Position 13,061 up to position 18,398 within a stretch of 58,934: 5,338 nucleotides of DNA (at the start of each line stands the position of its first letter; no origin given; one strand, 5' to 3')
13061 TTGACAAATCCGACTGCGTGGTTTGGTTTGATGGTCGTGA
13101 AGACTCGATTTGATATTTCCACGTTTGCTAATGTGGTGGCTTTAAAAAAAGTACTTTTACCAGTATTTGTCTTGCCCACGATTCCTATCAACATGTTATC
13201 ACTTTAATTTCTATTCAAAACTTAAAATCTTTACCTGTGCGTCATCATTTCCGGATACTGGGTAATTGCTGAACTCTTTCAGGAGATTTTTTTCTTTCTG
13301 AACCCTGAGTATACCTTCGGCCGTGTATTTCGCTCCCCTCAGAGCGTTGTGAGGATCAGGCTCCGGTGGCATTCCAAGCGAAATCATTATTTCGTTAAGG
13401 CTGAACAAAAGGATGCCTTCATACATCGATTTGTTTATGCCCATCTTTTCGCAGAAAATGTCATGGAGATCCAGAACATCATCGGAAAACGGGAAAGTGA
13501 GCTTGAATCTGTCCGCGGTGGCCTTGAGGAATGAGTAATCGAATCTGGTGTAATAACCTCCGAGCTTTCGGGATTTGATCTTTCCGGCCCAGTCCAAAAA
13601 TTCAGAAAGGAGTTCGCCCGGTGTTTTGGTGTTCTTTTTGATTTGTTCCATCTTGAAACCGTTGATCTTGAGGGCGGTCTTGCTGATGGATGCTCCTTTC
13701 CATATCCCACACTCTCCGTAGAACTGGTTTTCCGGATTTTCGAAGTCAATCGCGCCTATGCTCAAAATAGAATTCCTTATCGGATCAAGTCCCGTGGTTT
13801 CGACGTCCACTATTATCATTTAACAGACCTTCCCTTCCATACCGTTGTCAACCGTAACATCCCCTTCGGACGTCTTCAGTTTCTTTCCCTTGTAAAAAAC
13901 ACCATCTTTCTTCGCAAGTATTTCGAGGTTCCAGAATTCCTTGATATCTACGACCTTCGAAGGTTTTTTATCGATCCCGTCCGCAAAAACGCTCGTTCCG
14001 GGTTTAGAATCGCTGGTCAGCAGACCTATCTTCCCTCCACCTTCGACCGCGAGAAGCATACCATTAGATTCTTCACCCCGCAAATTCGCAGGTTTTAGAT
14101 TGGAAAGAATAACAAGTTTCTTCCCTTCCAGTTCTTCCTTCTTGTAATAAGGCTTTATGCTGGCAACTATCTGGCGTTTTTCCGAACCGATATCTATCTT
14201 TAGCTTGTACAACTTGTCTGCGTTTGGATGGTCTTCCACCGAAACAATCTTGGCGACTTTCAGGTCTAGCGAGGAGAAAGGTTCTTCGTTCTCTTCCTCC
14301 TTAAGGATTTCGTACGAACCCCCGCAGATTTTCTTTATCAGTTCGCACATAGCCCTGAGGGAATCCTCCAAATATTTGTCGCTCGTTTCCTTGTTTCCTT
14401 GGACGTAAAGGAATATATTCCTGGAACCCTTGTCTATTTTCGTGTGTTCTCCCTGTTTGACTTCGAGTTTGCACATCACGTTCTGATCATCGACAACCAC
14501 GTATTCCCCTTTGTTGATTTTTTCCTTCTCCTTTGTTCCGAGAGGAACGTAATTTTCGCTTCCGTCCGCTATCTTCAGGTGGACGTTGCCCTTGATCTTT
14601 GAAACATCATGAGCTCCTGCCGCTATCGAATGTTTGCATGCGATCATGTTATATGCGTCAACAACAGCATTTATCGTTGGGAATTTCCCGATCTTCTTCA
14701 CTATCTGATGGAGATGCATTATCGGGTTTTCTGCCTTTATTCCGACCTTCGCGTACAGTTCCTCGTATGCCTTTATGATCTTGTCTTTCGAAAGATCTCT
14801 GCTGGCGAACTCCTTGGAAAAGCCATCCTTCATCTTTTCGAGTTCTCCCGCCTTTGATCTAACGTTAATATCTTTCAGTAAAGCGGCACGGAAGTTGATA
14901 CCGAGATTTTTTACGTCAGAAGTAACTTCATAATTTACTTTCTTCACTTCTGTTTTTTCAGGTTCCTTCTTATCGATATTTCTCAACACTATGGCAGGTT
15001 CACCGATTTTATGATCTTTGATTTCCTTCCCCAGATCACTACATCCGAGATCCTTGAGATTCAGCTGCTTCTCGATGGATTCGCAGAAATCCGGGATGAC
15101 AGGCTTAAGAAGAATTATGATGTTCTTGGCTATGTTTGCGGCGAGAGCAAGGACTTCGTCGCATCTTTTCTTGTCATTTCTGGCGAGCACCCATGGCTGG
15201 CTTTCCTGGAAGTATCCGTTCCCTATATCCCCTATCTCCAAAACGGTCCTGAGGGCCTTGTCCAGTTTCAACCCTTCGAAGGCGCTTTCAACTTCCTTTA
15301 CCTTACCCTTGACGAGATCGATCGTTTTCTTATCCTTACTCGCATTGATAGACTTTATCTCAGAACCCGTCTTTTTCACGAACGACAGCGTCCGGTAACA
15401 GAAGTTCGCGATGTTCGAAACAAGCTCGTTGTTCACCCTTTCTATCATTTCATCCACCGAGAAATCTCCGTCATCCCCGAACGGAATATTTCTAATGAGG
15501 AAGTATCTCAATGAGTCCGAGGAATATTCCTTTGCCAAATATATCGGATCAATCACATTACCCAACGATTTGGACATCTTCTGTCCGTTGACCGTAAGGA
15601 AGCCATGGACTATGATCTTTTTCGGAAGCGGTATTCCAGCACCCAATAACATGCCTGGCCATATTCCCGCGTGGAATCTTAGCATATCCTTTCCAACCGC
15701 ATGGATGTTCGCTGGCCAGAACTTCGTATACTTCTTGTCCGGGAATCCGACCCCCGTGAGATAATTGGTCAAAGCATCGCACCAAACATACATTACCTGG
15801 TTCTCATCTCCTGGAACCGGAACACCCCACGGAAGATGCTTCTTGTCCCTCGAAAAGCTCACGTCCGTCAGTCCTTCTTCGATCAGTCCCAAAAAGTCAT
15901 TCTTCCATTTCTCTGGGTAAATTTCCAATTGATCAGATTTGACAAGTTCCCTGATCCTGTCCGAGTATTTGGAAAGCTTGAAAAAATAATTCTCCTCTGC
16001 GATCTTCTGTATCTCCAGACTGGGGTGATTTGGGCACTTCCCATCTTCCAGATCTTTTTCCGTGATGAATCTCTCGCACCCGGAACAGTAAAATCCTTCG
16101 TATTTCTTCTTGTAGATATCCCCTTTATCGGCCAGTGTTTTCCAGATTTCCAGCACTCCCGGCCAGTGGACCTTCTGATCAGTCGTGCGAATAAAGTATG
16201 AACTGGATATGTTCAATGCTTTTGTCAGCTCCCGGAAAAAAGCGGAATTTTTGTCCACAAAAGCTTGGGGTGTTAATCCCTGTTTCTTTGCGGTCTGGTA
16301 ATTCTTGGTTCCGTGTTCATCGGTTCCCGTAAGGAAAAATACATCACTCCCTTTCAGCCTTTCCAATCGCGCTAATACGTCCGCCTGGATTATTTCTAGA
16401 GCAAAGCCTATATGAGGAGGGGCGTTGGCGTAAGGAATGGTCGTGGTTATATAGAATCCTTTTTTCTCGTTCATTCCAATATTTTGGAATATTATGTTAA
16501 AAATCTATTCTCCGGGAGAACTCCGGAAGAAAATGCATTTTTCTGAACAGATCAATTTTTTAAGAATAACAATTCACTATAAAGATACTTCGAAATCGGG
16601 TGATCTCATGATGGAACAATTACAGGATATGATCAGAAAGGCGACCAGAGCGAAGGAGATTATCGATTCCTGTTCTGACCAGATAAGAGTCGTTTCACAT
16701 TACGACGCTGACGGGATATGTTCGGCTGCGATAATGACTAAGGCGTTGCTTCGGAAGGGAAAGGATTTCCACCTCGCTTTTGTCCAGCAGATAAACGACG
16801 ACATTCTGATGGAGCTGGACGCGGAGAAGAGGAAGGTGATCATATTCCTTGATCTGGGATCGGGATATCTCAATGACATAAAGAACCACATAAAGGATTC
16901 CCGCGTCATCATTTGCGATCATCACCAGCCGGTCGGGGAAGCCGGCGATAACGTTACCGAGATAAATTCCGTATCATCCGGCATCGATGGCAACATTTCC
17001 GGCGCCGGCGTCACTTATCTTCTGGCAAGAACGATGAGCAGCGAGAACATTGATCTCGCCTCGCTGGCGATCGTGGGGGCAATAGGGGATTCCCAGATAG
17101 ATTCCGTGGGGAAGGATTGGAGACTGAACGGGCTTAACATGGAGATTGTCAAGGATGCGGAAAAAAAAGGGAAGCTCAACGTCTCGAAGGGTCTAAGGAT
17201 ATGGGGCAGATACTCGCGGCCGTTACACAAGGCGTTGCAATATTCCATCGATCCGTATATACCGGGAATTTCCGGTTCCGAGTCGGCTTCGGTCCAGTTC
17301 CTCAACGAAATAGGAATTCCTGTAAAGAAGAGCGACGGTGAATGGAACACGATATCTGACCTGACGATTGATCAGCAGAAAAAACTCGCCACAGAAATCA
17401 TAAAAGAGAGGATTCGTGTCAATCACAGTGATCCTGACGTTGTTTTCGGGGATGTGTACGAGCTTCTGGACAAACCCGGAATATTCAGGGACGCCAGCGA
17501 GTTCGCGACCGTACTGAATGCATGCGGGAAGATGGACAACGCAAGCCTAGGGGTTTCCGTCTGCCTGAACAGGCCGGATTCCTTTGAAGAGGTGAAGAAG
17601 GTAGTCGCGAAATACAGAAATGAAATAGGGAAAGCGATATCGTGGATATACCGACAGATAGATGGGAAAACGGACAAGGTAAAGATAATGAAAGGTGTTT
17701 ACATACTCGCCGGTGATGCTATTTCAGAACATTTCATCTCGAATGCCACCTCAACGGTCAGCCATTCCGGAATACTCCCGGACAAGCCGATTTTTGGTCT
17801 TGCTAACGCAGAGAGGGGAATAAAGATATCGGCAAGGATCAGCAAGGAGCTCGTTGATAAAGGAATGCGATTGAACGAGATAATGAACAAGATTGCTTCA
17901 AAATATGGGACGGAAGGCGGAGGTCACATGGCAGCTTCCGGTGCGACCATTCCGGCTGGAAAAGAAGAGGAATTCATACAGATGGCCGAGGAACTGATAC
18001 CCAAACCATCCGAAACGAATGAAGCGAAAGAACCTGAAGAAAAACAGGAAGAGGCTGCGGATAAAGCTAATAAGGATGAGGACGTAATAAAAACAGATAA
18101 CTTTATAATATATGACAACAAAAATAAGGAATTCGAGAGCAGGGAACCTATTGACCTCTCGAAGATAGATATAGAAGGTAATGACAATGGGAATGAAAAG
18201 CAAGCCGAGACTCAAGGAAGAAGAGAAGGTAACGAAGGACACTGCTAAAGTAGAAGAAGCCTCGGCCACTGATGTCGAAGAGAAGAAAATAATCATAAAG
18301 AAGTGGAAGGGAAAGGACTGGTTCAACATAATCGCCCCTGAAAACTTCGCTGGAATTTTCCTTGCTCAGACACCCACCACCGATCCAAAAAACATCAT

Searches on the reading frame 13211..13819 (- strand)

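Call 26: search_protein_families(library=pfam, proteins=[window:13211-13819:-])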
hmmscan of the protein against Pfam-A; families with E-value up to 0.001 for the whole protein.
window:13211-13819:- (202 aa): 3 families
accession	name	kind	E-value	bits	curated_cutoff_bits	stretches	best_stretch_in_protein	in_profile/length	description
PF00929.31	RNase_T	-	9e-13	49.5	24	1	2-168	1-162/164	Exonuclease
PF16473.11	Rv2179c-like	-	1.4e-06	28.6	27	1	2-167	3-170/177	3'-5' exoribonuclease Rv2179c-like domain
PF13482.12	RNase_H_2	-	8.2e-05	23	22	0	3-50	2-48/165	RNase_H superfamily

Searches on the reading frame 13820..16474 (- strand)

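Call 15: search_protein_families(library=pfam, proteins=[window:13820-16474:-])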
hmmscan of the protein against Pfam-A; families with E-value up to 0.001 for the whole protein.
window:13820-16474:- (884 aa): 8 families
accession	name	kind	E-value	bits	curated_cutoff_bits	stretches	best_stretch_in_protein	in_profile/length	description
PF09334.17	tRNA-synt_1g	-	1.2e-104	350.6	20.1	2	160-363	181-391/391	tRNA synthetases class I (M)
PF00133.28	tRNA-synt_1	-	2.1e-30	106.3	22.7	2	225-335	296-410/414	tRNA synthetases class I (I, L, M and V)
PF01588.26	tRNA_bind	-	5.9e-29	100.5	27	1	738-823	1-89/96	Putative tRNA binding domain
PF03483.22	B3_4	-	1.6e-21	77.1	29.3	1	579-718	13-174/174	B3/4 domain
PF01406.26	tRNA-synt_1e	-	7.6e-14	52.2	27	2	280-328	234-282/301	tRNA synthetases class I (C) catalytic domain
PF19303.5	Anticodon_3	-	1.7e-10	41.4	23.5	1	379-477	9-107/152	Anticodon binding domain of methionyl tRNA ligase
PF08264.19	Anticodon_1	-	1.5e-07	31.8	25.1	1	390-506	10-109/148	Anticodon-binding domain of tRNA ligase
PF01921.24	tRNA-synt_1f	-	0.00079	18.9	27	0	281-347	264-328/360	tRNA synthetases class I (K)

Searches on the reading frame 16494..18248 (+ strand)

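Call 15: search_protein_families(library=pfam, proteins=[window:16494-18248:+])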
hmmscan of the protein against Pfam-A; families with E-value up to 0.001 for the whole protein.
window:16494-18248:+ (584 aa): 3 families
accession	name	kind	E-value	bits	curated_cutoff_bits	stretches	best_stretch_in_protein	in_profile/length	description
PF21763.2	DHH_CID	-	7.4e-21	74.8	27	1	236-311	1-75/84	DHH-CID domain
PF02272.25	DHHA1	-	8.9e-13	49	25.9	1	430-502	30-100/102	DHHA1 domain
PF01368.27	DHH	-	1.6e-12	48.3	28.1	1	63-192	1-121/125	DHH family, N-terminal domain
